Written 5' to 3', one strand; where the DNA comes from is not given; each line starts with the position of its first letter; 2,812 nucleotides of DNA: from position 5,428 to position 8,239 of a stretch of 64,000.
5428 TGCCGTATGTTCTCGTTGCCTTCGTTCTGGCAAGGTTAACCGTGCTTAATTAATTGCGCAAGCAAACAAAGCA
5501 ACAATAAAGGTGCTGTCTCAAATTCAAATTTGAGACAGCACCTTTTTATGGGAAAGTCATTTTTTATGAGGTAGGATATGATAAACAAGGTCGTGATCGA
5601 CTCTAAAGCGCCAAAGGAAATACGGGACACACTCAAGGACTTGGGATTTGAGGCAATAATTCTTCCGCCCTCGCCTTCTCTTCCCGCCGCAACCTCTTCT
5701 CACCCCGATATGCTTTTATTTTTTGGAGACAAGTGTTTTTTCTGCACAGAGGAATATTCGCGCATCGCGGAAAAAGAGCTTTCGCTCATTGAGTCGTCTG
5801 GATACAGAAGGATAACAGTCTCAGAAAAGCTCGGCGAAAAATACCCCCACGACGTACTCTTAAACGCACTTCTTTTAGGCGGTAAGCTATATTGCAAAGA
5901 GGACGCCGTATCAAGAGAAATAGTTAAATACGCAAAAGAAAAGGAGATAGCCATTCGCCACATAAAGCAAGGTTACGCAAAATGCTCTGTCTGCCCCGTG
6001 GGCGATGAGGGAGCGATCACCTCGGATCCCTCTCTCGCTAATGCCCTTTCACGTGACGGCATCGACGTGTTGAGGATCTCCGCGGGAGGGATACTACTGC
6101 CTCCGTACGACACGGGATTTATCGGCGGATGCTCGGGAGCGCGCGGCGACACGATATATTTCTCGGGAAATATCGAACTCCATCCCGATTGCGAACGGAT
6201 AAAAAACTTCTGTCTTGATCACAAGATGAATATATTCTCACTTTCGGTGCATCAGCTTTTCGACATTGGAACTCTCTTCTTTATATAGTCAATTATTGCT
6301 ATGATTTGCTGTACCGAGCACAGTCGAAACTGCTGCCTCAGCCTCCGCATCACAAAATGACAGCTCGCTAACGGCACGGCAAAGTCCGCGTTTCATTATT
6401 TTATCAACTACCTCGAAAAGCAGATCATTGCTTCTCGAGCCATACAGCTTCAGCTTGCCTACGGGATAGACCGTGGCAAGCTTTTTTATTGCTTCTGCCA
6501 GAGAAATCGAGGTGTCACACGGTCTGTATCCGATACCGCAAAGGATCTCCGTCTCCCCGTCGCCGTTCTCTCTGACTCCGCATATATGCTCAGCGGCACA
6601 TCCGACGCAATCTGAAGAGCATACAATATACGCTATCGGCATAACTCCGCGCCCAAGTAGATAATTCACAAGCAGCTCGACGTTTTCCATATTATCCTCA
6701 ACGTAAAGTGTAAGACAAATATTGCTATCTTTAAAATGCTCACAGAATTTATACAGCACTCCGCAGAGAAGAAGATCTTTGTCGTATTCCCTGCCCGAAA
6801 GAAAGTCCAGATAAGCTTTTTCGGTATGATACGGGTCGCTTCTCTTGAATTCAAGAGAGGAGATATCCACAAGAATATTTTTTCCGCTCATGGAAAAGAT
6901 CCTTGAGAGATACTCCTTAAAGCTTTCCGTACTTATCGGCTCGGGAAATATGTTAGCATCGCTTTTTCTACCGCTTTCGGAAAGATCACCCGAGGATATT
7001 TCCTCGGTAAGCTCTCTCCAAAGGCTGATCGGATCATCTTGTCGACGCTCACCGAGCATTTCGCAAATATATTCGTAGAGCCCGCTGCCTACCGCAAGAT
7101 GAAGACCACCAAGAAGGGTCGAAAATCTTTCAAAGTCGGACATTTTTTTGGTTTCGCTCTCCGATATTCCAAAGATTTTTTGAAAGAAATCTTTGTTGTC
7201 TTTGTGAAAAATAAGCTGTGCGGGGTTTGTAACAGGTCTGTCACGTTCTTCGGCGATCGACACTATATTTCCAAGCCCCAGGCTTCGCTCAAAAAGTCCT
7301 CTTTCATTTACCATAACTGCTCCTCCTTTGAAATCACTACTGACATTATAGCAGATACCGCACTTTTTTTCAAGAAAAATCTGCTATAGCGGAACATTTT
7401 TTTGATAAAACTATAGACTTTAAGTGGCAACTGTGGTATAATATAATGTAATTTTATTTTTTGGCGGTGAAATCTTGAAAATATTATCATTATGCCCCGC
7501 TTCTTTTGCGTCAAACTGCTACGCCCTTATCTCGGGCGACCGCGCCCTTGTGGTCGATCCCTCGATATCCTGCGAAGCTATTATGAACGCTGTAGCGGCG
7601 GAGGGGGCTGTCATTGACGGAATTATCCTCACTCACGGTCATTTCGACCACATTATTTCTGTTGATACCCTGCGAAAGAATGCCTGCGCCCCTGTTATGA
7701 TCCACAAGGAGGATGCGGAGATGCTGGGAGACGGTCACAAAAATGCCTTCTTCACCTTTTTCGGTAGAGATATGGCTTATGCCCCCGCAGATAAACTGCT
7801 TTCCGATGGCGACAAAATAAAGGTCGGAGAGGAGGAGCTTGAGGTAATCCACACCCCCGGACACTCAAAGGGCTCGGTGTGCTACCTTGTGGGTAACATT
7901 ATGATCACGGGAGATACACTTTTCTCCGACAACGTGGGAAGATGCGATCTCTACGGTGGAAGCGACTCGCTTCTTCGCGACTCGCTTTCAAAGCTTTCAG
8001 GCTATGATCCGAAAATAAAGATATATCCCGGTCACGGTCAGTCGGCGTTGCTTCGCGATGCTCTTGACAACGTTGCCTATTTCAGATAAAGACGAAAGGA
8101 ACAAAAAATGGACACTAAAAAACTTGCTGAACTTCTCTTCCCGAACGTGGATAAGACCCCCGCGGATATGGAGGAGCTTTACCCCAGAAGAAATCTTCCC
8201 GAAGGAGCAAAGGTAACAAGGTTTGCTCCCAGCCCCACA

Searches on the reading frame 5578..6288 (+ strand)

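Call 6: search_protein_families(library=pfam, proteins=[window:5578-6288:+], max_evalue=0.001)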
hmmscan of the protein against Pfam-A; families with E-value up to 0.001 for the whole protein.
window:5578-6288:+ (236 aa): 1 family
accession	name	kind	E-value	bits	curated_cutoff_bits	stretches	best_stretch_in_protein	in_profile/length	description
PF21778.2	DUF6873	-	7.9e-63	212.3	27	1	6-234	1-228/228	Family of unknown function (DUF6873)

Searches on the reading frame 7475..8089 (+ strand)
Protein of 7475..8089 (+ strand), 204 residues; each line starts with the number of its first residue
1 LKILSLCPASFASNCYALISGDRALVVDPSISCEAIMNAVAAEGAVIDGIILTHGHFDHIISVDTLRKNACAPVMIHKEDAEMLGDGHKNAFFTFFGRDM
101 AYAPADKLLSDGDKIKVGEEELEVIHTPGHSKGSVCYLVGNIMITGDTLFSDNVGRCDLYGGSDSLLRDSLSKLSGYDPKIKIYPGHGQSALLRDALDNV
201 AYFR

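Call 6: search_protein_families(library=pfam, proteins=[window:7475-8089:+], max_evalue=0.001)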
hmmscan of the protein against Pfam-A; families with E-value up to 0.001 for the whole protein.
window:7475-8089:+ (204 aa): 2 families
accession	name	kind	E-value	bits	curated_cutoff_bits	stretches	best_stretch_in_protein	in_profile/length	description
PF00753.33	Lactamase_B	-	7.5e-32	111.3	22.7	1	12-187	5-196/196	Metallo-beta-lactamase superfamily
PF12706.13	Lactamase_B_2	-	1.5e-08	35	27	1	25-141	3-136/200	Beta-lactamase superfamily domain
